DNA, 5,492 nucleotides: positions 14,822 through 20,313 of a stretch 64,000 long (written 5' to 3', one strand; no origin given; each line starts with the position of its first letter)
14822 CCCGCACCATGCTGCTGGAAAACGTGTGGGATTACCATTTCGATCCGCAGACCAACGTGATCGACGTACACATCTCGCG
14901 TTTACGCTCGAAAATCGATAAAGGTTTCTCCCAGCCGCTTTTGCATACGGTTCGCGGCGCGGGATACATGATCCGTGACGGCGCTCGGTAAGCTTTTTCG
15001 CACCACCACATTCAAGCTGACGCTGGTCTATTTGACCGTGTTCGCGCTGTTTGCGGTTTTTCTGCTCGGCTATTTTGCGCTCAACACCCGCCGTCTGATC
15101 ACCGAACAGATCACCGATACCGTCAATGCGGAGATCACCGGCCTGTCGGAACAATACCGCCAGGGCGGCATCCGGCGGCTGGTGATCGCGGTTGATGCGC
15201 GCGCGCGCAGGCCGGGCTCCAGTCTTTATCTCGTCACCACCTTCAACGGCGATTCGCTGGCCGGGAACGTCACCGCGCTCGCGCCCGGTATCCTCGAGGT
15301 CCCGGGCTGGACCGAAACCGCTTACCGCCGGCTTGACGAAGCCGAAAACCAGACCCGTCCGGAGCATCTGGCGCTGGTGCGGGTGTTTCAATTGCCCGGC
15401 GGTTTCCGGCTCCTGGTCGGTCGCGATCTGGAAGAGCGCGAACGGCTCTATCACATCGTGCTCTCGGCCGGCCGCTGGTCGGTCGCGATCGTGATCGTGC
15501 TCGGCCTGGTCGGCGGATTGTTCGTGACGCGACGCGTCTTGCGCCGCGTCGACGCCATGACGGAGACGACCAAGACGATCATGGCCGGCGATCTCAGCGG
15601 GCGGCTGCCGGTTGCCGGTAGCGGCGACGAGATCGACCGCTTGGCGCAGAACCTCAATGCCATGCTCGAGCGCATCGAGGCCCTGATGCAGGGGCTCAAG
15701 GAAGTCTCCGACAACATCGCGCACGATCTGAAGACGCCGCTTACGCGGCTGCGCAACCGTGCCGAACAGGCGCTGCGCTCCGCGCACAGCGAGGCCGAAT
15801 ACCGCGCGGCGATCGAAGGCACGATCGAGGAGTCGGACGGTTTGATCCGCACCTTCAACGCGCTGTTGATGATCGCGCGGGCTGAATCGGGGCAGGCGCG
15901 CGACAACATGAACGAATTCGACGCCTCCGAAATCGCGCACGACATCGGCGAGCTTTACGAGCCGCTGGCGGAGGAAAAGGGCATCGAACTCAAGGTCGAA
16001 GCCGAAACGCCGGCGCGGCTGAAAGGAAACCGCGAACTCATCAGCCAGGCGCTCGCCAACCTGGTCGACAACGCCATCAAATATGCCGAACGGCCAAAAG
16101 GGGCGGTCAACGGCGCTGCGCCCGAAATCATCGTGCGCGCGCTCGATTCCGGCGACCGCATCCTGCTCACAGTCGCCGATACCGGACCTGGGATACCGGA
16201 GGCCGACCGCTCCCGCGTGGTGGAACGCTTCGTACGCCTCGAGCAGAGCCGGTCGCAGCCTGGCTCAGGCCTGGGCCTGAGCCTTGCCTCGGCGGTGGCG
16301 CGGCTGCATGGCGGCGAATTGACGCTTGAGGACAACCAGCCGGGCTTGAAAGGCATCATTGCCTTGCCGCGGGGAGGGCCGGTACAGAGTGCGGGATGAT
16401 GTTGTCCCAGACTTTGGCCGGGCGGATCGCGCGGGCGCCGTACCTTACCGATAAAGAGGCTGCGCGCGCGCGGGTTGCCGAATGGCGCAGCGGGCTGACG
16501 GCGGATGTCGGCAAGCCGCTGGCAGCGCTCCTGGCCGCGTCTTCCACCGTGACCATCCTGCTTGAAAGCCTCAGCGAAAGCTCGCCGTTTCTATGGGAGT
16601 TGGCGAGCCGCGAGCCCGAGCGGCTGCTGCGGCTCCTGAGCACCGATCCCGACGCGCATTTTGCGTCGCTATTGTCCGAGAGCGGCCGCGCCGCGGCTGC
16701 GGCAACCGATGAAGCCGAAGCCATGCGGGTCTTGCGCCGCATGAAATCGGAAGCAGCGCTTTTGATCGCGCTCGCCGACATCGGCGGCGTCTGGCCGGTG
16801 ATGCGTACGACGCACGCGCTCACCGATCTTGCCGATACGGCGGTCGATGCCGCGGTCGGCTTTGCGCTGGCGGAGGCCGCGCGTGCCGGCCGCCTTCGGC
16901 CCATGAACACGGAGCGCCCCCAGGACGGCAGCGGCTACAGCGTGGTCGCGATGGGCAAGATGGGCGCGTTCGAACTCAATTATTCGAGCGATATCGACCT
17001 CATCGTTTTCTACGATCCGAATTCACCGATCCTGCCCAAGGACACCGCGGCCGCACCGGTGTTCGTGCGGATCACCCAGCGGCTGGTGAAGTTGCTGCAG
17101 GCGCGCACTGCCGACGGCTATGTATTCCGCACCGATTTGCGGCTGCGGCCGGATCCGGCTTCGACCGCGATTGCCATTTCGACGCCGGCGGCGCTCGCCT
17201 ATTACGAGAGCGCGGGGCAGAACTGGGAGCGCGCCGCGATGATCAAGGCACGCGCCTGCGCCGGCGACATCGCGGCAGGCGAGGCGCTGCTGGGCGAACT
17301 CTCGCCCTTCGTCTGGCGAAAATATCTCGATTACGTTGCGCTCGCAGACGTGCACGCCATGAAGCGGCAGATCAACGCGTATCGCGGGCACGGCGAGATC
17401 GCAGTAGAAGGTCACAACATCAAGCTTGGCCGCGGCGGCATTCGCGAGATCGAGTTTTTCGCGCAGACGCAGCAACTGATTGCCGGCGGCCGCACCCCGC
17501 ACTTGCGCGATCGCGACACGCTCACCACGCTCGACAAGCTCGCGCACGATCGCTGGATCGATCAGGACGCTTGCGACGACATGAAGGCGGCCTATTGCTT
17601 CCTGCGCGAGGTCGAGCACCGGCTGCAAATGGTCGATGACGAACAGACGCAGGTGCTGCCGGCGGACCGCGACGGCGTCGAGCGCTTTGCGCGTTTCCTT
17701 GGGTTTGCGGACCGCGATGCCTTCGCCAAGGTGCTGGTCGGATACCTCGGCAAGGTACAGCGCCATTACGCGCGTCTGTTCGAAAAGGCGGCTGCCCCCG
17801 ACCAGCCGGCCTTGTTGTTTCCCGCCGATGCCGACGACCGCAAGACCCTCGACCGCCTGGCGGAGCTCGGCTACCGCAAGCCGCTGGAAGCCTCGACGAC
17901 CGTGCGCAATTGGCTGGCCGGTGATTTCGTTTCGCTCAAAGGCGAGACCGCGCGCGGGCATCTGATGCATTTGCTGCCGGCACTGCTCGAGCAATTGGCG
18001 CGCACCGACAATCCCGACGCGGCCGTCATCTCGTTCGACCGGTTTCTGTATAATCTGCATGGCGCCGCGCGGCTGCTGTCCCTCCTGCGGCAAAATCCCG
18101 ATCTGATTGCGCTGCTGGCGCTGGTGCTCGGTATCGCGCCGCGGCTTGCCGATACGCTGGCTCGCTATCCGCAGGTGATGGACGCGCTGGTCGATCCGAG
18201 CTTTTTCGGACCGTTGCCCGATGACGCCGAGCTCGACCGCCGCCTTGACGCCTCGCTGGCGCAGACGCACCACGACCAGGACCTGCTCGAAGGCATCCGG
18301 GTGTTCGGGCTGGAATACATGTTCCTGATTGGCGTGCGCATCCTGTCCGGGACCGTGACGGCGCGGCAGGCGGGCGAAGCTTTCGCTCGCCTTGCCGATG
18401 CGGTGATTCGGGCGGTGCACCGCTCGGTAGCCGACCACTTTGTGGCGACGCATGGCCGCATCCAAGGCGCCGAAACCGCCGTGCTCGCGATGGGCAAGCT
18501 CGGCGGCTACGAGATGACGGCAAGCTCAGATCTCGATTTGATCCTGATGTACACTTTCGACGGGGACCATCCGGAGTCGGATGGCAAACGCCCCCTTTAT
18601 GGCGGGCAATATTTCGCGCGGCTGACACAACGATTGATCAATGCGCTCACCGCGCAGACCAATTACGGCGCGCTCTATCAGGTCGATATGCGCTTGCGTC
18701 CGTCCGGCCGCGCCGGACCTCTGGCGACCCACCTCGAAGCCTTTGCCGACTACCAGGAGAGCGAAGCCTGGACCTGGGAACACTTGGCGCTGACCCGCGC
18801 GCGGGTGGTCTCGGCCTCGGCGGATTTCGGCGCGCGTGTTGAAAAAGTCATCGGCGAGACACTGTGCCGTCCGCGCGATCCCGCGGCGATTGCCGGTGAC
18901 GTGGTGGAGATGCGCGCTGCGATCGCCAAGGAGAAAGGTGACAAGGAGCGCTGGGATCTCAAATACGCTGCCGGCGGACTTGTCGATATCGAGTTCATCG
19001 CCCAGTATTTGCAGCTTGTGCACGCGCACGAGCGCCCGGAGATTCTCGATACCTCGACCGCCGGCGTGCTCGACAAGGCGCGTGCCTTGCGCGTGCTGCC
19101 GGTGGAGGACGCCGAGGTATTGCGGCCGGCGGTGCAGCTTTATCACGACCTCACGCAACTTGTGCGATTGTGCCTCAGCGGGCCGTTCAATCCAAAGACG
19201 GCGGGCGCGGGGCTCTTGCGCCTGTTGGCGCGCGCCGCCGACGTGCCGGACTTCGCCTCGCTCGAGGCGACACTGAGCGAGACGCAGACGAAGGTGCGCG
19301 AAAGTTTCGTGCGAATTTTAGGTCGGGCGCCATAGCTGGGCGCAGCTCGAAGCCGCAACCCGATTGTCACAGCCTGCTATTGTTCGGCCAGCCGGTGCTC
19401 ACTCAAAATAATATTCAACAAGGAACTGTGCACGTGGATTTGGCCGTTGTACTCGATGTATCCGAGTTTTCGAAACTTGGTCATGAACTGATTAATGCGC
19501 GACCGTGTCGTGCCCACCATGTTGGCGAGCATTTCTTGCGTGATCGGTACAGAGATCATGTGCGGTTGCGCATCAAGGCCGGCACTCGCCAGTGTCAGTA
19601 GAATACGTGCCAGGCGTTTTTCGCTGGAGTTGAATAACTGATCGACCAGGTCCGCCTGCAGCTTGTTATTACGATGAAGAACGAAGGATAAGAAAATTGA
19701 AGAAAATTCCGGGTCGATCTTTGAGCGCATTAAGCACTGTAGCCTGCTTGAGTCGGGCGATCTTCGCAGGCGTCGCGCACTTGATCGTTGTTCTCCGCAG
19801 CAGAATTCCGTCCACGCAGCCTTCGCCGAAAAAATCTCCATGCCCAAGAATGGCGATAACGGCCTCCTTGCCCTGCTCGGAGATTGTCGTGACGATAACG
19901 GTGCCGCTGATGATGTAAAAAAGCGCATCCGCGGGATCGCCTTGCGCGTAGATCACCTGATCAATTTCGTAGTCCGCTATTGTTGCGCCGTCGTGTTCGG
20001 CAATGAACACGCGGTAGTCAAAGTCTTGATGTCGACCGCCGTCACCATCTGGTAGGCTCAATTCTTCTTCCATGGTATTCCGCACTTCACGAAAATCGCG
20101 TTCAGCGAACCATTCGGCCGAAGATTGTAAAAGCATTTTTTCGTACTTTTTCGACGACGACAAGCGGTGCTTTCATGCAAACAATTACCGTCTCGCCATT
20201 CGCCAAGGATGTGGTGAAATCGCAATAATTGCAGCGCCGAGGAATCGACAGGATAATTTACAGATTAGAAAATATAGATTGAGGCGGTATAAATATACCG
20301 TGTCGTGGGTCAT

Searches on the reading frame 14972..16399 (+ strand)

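Call 23: search_protein_families(library=pfam, proteins=[window:14972-16399:+], max_evalue=0.0001)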
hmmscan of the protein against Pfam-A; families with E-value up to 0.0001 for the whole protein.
window:14972-16399:+ (475 aa): 3 families
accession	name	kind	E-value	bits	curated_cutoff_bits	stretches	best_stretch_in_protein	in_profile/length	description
PF02518.31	HATPase_c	-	2.7e-22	79.7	26.4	1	353-456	2-97/111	Histidine kinase-, DNA gyrase B-, and HSP90-like ATPase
PF00672.30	HAMP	-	2.2e-14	53.9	25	1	184-236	1-52/53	HAMP domain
PF00512.31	HisKA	-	5.4e-08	33.2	26.9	1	244-307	4-66/66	His Kinase A (phospho-acceptor) domain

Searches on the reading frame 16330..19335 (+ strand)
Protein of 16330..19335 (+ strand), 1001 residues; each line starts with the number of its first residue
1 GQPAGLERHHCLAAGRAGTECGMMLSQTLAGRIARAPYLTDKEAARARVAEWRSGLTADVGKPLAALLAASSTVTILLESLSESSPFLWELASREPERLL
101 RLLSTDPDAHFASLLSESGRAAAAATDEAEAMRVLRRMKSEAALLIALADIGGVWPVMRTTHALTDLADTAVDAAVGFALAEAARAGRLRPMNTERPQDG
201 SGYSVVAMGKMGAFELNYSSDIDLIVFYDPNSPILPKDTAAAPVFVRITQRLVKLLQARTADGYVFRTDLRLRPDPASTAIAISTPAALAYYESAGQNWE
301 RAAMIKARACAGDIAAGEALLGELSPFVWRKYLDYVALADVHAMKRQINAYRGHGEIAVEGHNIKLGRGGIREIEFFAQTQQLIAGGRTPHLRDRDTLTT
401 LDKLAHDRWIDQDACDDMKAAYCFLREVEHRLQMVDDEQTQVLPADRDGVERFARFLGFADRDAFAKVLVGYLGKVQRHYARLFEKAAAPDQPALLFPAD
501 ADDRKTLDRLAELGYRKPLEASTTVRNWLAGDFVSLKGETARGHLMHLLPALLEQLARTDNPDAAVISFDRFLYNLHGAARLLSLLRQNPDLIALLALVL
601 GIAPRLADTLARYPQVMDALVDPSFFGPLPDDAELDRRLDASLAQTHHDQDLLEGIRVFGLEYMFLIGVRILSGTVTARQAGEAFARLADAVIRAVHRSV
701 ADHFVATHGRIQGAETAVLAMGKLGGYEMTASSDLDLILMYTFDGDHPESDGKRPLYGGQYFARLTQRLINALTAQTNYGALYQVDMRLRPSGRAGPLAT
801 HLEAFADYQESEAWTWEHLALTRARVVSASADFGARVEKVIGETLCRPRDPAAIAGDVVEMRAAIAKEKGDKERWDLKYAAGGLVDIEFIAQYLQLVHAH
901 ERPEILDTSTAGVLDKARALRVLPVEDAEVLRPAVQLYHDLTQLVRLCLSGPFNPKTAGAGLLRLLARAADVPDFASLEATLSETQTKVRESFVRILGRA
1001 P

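Call 23: search_protein_families(library=pfam, proteins=[window:16330-19335:+], max_evalue=0.0001)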
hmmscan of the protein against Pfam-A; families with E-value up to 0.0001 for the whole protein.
window:16330-19335:+ (1001 aa): 3 families
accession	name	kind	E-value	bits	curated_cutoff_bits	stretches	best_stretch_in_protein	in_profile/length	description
PF03710.21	GlnE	-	1.3e-129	431.4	24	2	596-839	4-251/252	Glutamate-ammonia ligase adenylyltransferase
PF08335.16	GlnD_UR_UTase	-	7e-39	133.5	21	2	344-484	3-141/141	GlnD PII-uridylyltransferase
PF03445.19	DUF294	-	1.1e-05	25.7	21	0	675-774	14-99/138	Putative nucleotidyltransferase DUF294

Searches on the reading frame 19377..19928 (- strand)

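Call 73: search_protein_families(library=pfam, proteins=[window:19377-19928:-], max_evalue=0.001)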
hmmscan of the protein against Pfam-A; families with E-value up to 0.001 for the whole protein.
window:19377-19928:- (183 aa): 1 family
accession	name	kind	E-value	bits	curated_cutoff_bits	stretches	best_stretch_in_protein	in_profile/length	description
PF13545.12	HTH_Crp_2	-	5.3e-14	52.4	27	1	104-167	1-62/70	Crp-like helix-turn-helix domain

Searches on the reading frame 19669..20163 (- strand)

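Call 73: search_protein_families(library=pfam, proteins=[window:19669-20163:-], max_evalue=0.001)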
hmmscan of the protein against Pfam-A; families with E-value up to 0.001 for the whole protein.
window:19669-20163:- (164 aa): 1 family
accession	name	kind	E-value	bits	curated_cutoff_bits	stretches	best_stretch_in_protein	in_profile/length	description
PF00027.35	cNMP_binding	-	1.3e-16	60.7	27.5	1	65-148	4-87/89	Cyclic nucleotide-binding domain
